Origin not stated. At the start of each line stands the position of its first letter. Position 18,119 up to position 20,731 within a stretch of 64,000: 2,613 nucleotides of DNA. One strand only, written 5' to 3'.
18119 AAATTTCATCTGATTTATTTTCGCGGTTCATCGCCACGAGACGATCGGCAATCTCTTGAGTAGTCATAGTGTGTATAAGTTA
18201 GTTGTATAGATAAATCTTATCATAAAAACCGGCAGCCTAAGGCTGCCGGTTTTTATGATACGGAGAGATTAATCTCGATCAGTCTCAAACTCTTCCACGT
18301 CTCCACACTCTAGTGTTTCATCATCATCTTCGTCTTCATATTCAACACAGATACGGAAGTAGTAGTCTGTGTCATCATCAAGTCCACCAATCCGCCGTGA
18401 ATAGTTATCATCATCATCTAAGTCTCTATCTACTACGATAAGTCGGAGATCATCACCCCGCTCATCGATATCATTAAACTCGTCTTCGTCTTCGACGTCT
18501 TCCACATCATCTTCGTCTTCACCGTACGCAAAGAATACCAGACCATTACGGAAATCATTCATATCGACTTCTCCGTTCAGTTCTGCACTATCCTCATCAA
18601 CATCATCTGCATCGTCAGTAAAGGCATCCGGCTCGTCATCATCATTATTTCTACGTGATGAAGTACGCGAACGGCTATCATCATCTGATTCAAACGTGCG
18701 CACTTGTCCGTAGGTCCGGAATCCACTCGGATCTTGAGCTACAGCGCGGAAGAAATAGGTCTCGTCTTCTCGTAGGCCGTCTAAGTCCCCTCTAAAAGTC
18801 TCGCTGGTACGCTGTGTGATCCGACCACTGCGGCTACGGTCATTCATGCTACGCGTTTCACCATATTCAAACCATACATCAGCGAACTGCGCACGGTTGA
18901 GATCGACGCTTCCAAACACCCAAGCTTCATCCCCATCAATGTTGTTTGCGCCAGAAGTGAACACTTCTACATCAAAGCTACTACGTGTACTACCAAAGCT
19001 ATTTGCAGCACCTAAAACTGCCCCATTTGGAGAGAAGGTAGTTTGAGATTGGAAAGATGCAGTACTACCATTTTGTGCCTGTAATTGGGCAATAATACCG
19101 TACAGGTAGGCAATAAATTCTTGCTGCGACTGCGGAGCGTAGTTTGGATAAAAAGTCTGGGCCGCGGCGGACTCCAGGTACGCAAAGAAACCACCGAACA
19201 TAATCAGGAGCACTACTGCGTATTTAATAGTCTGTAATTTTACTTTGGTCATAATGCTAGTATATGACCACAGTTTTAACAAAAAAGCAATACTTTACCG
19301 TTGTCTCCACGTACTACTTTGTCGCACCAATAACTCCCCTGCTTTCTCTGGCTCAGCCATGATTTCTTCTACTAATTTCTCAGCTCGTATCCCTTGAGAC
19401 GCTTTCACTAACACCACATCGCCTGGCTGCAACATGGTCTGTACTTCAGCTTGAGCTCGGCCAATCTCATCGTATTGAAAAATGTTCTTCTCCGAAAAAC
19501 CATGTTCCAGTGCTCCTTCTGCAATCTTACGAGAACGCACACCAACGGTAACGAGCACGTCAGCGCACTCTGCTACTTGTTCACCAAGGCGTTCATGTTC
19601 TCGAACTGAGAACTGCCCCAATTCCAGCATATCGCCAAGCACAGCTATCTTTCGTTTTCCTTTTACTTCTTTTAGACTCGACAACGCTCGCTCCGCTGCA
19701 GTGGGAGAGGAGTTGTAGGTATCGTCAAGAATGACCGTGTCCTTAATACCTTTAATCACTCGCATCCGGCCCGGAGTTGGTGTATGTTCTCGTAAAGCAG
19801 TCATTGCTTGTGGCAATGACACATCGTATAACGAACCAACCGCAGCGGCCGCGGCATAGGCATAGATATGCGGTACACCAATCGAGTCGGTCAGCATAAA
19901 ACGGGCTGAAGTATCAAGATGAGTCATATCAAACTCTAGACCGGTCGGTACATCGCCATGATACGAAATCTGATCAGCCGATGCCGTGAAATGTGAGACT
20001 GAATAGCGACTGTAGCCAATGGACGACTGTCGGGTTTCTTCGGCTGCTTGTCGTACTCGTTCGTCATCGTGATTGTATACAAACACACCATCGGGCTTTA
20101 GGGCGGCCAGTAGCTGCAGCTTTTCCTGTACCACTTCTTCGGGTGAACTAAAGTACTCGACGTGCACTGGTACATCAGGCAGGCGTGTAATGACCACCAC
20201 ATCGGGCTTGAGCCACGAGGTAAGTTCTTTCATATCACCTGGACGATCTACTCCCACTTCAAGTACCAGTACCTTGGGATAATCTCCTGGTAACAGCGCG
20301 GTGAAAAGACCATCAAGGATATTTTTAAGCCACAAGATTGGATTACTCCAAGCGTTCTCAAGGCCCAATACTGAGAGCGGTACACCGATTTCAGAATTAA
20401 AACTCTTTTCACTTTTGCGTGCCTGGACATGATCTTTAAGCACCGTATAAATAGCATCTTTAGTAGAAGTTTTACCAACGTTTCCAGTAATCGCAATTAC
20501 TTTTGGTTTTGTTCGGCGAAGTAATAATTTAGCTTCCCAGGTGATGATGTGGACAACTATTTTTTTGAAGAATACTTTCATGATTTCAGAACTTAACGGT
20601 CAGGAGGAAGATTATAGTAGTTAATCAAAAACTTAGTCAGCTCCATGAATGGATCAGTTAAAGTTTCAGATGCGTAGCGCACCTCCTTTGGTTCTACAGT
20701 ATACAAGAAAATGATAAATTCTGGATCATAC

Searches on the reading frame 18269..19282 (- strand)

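Call 30: search_protein_families(library=pfam, proteins=[window:18269-19282:-], max_evalue=0.0001)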
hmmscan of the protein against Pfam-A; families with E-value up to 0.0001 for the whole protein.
window:18269-19282:- (337 aa): 2 families
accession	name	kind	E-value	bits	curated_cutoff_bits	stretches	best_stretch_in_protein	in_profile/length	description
PF16656.11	Pur_ac_phosph_N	-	8.2e-06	26.7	30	0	137-197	29-91/93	Purple acid Phosphatase, N-terminal domain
PF16655.11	PhoD_N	-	2.9e-05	24.9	30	0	132-196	26-90/90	PhoD-like phosphatase, N-terminal domain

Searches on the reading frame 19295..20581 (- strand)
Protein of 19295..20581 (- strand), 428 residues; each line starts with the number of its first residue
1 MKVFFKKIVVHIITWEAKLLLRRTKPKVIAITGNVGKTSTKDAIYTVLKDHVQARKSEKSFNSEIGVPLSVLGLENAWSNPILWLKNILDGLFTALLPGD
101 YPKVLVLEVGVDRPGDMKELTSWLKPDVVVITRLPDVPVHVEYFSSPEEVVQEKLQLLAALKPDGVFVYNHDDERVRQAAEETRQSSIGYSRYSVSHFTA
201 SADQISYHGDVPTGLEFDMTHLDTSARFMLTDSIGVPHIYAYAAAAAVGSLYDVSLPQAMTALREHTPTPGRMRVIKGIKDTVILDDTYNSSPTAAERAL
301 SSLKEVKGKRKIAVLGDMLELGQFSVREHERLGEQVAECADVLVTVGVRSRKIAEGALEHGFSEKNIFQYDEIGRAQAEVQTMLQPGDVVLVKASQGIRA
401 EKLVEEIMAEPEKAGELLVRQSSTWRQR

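Call 30: search_protein_families(library=pfam, proteins=[window:19295-20581:-], max_evalue=0.0001)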
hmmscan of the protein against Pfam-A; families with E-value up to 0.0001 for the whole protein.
window:19295-20581:- (428 aa): 2 families
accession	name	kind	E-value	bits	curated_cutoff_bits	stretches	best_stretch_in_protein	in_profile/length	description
PF02875.26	Mur_ligase_C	-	2.5e-22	80.5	28.4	1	271-395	1-126/127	Mur ligase, glutamate ligase domain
PF08245.18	Mur_ligase_M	-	9.9e-22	78.3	24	1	31-245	1-196/200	Mur ligase middle domain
